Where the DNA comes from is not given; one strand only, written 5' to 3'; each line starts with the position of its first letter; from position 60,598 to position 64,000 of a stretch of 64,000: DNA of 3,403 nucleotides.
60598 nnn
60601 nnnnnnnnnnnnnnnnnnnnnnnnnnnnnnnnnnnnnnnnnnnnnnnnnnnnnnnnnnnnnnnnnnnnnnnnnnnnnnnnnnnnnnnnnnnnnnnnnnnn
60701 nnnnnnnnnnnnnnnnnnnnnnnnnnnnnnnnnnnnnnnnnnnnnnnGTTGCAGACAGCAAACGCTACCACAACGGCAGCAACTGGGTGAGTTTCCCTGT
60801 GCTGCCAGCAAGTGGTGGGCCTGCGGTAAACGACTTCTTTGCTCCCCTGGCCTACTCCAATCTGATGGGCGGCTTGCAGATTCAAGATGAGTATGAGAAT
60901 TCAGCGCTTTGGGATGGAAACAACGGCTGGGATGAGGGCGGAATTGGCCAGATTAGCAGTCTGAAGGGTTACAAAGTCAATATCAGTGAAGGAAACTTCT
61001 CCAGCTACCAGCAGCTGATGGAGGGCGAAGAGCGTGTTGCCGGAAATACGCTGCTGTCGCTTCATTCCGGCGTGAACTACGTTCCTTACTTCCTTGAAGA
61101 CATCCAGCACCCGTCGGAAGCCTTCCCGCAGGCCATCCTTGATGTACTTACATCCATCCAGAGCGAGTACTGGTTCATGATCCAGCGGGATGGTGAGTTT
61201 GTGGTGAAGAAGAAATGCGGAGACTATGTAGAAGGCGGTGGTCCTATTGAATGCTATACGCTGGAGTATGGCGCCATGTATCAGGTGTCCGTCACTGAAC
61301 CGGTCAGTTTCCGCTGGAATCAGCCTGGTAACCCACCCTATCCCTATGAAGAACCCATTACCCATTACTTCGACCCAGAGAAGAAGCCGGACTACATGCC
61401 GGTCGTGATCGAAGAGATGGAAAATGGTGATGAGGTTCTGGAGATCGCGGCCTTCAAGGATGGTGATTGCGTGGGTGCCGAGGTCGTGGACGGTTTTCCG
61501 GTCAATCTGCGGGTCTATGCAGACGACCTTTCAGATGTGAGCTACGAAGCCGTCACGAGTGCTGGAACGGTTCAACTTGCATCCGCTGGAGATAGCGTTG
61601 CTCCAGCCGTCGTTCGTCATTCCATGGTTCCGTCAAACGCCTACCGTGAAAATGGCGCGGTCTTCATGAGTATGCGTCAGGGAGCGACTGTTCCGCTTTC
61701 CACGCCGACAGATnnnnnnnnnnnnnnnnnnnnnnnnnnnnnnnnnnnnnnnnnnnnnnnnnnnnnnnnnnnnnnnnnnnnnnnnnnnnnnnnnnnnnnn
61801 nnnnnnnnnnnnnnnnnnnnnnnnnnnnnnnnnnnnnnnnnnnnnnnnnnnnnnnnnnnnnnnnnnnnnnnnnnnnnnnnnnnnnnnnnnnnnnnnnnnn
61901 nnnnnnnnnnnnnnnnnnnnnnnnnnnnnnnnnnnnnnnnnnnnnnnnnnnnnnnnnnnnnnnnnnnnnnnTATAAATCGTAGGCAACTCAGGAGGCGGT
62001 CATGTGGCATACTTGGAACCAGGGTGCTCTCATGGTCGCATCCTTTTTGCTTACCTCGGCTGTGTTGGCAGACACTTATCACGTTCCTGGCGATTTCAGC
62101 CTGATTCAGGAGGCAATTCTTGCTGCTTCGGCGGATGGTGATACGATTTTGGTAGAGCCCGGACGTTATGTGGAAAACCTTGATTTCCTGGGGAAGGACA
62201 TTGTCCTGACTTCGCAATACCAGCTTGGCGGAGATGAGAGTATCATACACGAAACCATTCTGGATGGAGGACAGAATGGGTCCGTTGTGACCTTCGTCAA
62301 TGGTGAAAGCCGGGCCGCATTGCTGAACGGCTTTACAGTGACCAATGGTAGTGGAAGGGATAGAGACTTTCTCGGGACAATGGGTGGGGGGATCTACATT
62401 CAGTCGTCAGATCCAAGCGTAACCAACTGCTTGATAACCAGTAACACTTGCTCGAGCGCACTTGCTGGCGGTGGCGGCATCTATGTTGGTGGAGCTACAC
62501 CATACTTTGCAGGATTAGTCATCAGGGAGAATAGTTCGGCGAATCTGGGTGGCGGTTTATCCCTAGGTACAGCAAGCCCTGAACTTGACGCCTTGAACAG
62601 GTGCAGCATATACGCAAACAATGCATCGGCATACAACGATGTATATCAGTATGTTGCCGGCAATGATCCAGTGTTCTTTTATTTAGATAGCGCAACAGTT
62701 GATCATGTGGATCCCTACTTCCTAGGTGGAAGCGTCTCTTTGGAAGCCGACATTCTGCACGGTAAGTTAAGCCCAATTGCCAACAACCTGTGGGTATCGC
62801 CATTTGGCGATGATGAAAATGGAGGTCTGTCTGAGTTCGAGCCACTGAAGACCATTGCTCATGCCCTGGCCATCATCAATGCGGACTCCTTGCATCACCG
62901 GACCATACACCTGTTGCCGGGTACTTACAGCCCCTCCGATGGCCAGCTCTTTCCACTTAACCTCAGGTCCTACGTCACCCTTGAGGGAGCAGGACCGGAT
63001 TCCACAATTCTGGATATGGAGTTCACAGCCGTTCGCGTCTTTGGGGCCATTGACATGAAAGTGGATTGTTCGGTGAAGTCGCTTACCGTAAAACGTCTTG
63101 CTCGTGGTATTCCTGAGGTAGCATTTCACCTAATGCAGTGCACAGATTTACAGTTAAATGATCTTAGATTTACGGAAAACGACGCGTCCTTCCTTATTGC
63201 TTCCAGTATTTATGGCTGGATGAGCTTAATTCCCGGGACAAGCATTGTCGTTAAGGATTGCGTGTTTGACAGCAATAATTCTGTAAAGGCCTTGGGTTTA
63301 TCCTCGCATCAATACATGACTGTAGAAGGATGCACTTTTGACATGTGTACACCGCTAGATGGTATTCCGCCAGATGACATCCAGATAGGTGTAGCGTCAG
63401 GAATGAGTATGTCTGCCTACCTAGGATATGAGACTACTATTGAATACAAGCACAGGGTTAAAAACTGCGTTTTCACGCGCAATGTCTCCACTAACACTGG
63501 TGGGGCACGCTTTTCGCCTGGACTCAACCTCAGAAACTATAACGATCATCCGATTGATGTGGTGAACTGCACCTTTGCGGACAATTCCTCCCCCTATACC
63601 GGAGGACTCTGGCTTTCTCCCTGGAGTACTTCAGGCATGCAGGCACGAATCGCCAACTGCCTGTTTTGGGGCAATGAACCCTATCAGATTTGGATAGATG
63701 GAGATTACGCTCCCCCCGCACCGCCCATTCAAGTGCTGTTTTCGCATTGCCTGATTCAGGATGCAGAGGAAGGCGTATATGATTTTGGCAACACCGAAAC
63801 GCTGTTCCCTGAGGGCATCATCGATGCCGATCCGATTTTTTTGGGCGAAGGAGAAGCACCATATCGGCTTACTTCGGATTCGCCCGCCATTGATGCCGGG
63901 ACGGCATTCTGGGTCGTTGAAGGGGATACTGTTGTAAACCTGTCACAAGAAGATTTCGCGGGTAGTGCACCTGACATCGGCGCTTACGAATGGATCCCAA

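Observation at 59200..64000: Compositionally distinct (lower GC) terminal block encoding a T9SS-exported Ntn-hydrolase and a beta-helix protein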

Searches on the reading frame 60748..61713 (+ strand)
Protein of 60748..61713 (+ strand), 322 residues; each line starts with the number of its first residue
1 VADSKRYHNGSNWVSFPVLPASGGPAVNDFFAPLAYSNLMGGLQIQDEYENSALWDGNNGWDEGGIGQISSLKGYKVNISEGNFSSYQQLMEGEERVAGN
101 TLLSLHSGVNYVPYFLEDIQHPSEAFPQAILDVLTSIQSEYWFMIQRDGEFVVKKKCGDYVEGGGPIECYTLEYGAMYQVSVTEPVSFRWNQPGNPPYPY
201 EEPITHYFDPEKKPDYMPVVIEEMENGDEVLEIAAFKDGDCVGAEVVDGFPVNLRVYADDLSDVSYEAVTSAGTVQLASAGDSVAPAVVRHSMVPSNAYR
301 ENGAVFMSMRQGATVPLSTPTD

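Call 70: search_solved_structures(query=A4, max_evalue=10)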
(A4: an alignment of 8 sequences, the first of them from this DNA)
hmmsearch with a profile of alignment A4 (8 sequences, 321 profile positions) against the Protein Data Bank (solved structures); distinct sequences matched with E-value up to 10: 3.
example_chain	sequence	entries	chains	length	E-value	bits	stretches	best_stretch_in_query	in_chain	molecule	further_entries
5xdm_A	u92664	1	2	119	0.27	13.4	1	123-173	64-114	Septum site-determining protein MinC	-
1lq1_A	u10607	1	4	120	0.75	12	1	33-95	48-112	Stage 0 sporulation protein A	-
1fc3_A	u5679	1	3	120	0.87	11.8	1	34-95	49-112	SPO0A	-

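Call 71: search_protein_families(library=pfam, alignment_id=A4, max_evalue=1)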
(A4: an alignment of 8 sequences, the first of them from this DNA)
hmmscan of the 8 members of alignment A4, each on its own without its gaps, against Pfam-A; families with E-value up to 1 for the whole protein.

A. member 1, seq(322 aa): 0 families

B. families by the number of members that match (of 8 scanned): 0 families
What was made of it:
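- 60745..61719 (+): Gene 1, family-specific middle domain (MD, aa 341-665), mostly beta strand, with no known family. No Pfam or PDB match (calls 70, 71).
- Tried and rejected: No Pfam or PDB sequence hit (calls 70, 71).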

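Call 76: predict_structure(alignment_id=A4)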
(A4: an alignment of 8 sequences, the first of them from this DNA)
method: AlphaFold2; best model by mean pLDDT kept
length: 322 residues; sequences in the alignment: 8
mean_pLDDT: 50.6   pTM: 0.33
mean pLDDT of the five models: 50.6, 44.8, 43.6, 42.6, 33.3
residues with pLDDT >= 90: 0; 70-90: 47; 50-70: 132; < 50: 143
segments of 3 or more residues with pLDDT < 50: 1-23, 37-40, 81-97, 140-142, 154-168, 195-219, 249-253, 279-322
pLDDT, mean of each block of 10 residues (from residue 1): 27 37 58 52 66 75 72 55 36 39 67 62 76 70 56 47 45 61 74 47 29 44 52 55 51 53 60 50 28 24 27 28 29
secondary structure, 60 per line:
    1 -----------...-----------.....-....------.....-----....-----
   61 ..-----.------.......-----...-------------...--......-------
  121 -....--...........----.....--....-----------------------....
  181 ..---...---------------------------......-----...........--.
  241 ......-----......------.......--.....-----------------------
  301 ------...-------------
elements in order: E12-14 H27-30 H32-35 E42-46 E52-55 E75-81 E87-89 E103-105 E108-113 H122-125 H128-133 E134-138 E143-147 E150-153 E177-182 E186-188 E216-221 E230-237 E240-246 E252-257 E264-270 E273-277 E307-309
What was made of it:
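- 60745..61719 (+): The model is unusable (pLDDT 50.6, call 76).
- Tried and rejected: AlphaFold on an 8-sequence alignment gave pLDDT 50.6, so I ran no fold search on it (call 76).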

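Call 91: find_related_loci(query=A4, collection=metagenome_contigs, flank=6000)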
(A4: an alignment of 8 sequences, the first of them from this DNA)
Query A4 (322 aa) in metagenome_contigs; peptide patterns used: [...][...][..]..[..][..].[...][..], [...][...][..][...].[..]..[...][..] (x = any residue, [..] = any of these).
281 stretches matched a pattern; 52 encode a relative of the query (tblastn E <= 1e-3); 52 distinct loci.
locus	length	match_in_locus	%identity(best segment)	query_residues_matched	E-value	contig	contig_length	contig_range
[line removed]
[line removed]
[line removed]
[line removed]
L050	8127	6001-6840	29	3-291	6e-25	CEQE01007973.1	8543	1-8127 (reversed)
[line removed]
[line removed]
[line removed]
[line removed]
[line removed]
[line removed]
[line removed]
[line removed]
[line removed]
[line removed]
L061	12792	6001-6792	28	13-278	6e-15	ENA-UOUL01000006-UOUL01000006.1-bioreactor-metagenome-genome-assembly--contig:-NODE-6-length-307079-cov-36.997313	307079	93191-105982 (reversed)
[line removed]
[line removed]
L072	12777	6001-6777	26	13-265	5e-12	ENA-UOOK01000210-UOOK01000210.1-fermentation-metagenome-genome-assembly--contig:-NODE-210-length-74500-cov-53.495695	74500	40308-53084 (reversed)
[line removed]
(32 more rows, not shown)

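Call 96: search_protein_families(library=pfam, proteins=[L058:4396-7209:+, L061:2824-7215:+, L062:2662-7233:+, L066:2407-7236:+, L072:2704-7257:+, L076:3064-7251:+, L051:4033-5904:+], max_evalue=0.001)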
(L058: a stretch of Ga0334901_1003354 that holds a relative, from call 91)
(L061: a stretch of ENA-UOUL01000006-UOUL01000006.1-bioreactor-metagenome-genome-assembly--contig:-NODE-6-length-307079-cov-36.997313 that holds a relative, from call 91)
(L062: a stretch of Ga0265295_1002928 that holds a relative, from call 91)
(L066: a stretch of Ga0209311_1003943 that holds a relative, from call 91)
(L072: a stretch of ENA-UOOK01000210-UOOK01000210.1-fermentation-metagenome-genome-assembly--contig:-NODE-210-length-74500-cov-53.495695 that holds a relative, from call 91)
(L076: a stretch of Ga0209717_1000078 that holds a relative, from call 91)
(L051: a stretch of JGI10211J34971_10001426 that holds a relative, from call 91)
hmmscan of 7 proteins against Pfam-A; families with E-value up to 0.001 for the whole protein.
L058:4396-7209:+ (938 aa): 4 families
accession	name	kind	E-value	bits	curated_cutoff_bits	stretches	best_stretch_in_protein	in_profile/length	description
PF07581.17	Glug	-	4.6e-21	74.1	20.5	1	271-297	2-28/28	The GLUG motif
PF13860.13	FlgD_ig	-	3e-10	40.4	27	1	863-928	12-78/79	FlgD Ig-like domain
PF18962.6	Por_Secre_tail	-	2.2e-08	34.7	27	1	855-935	2-74/75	Secretion system C-terminal sorting domain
PF13585.12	CHU_C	-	1.4e-05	25.6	27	1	864-929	17-77/86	CHU_C Type IX secretion signal domain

L061:2824-7215:+ (1464 aa): 2 families
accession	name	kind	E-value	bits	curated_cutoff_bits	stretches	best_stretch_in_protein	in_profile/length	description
PF18962.6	Por_Secre_tail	-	7.2e-07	29.9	27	1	1381-1460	2-73/75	Secretion system C-terminal sorting domain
PF13860.13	FlgD_ig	-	1.4e-05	25.4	27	1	1391-1450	14-74/79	FlgD Ig-like domain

L062:2662-7233:+ (1524 aa): 7 families
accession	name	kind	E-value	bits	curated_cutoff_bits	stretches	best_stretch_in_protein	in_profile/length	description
PF13860.13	FlgD_ig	-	2.7e-09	37.3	27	1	1450-1511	13-75/79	FlgD Ig-like domain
PF13620.12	CarboxypepD_reg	-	2.9e-09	37.6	32.3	1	590-659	3-72/82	Carboxypeptidase regulatory-like domain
PF07819.20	PGAP1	-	2.4e-08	34.4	24.3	1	246-336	46-136/233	PGAP1-like alpha/beta domain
PF18962.6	Por_Secre_tail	-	4.2e-07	30.6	27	1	1441-1520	2-73/75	Secretion system C-terminal sorting domain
PF06028.17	DUF915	-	2.6e-06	27.4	22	1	255-359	75-170/255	Alpha/beta hydrolase of unknown function (DUF915)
PF13585.12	CHU_C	-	0.00011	22.7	27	1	1458-1518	26-80/86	CHU_C Type IX secretion signal domain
PF05057.20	DUF676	-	0.0005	20.1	20.3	0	292-340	81-135/217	Putative serine esterase (DUF676)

L066:2407-7236:+ (1610 aa): 2 families
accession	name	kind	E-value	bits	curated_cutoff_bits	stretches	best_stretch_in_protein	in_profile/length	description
PF13860.13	FlgD_ig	-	3.7e-07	30.5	27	1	1544-1595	22-73/79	FlgD Ig-like domain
PF07819.20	PGAP1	-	1.8e-06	28.3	24.3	1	233-318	67-150/233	PGAP1-like alpha/beta domain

L072:2704-7257:+ (1518 aa): 4 families
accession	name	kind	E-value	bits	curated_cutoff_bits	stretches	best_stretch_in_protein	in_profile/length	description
PF13860.13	FlgD_ig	-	1.9e-13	50.6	27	1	1433-1495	12-75/79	FlgD Ig-like domain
PF18962.6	Por_Secre_tail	-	1.3e-06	29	27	1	1425-1504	2-73/75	Secretion system C-terminal sorting domain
PF05547.17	Peptidase_M6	-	2.5e-05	24.1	22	1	276-346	182-261/294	Immune inhibitor A peptidase M6, catalytic domain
PF13585.12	CHU_C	-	4.1e-05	24.1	27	1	1440-1502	24-80/86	CHU_C Type IX secretion signal domain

L076:3064-7251:+ (1396 aa): 4 families
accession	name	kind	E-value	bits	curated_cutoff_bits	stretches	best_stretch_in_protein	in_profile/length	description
PF13229.12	Beta_helix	-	1.1e-13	51.5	25.9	1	673-825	22-145/158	Right handed beta helix region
PF13860.13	FlgD_ig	-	3.4e-11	43.4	27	1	1326-1382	17-74/79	FlgD Ig-like domain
PF18962.6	Por_Secre_tail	-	3.1e-05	24.6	27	1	1313-1390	2-71/75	Secretion system C-terminal sorting domain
PF13585.12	CHU_C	-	0.00068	20.2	27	1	1332-1383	28-72/86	CHU_C Type IX secretion signal domain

L051:4033-5904:+ (624 aa): 3 families
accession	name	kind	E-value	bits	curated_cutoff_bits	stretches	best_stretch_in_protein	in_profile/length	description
PF13860.13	FlgD_ig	-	4e-10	40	27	1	549-611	12-75/79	FlgD Ig-like domain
PF18962.6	Por_Secre_tail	-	2e-09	38.1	27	1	541-620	2-73/75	Secretion system C-terminal sorting domain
PF13585.12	CHU_C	-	3.5e-05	24.3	27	1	559-616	26-78/86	CHU_C Type IX secretion signal domain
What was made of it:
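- Middle-domain proteins with other heads exist: PGAP1-like esterase, peptidase M6, GLUG (call 96). The heads swapped on a constant middle-domain/sorting-domain scaffold are PGAP1-like esterase, peptidase M6, GLUG and Ntn (call 96).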

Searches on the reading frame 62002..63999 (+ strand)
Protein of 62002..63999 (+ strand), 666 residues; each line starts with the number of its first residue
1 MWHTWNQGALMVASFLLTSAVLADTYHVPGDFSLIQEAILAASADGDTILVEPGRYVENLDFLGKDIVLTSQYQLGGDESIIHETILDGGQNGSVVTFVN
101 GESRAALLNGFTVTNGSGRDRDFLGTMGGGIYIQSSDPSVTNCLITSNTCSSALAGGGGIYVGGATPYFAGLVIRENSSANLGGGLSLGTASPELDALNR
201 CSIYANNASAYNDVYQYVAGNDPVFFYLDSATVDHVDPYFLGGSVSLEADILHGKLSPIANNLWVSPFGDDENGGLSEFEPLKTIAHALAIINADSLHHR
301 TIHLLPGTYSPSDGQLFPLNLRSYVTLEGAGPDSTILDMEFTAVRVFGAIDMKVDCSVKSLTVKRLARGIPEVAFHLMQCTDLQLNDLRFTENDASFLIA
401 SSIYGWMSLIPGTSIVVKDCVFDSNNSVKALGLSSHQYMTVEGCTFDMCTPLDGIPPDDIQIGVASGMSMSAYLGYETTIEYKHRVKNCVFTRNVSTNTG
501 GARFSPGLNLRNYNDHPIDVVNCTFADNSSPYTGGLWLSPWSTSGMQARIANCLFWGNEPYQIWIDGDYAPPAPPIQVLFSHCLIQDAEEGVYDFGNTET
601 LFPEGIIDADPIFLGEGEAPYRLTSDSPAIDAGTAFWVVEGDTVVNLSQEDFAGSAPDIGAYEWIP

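Call 7: search_protein_families(library=pfam, proteins=[window:62002-63999:+], max_evalue=0.01)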
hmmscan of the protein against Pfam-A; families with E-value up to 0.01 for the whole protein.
window:62002-63999:+ (666 aa): 2 families
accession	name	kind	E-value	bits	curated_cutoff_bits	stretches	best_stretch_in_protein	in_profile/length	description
PF07602.17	DUF1565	-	2.4e-11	43.9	20.3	1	269-329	3-58/257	Protein of unknown function (DUF1565)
PF13229.12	Beta_helix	-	3e-11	43.7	25.9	1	408-568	27-147/158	Right handed beta helix region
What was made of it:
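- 62002..64000 (+): Gene 2, a DUF1565 right-handed beta-helix protein cut off by the window end. The full protein is 765 aa with its own T9SS sorting domain, and its stop is at window-equivalent 64297-64299. The RBS AGGAGG is at 61991-96. DUF1565 scores 43.9 bits and Beta_helix 43.7 bits (call 7).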

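Call 8: search_protein_families(library=ncbifam, proteins=[window:62002-63999:+], max_evalue=0.01)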
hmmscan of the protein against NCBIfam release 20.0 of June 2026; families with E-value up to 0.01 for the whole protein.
window:62002-63999:+ (666 aa): 3 families
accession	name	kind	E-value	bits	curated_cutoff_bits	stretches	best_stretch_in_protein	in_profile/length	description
NF047854.1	LIC10774_subfam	equivalog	1.1e-08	34.4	380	1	269-329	68-123/358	LIC10774/LIC10365 family surface protein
NF041518.1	choice_anch_Q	domain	7.7e-05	22.9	25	1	622-663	18-56/58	choice-of-anchor Q domain-containing protein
TIGR04247.1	NosD_copper_fam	subfamily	0.00071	18.3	300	1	36-149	2-97/377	nitrous oxide reductase family maturation protein NosD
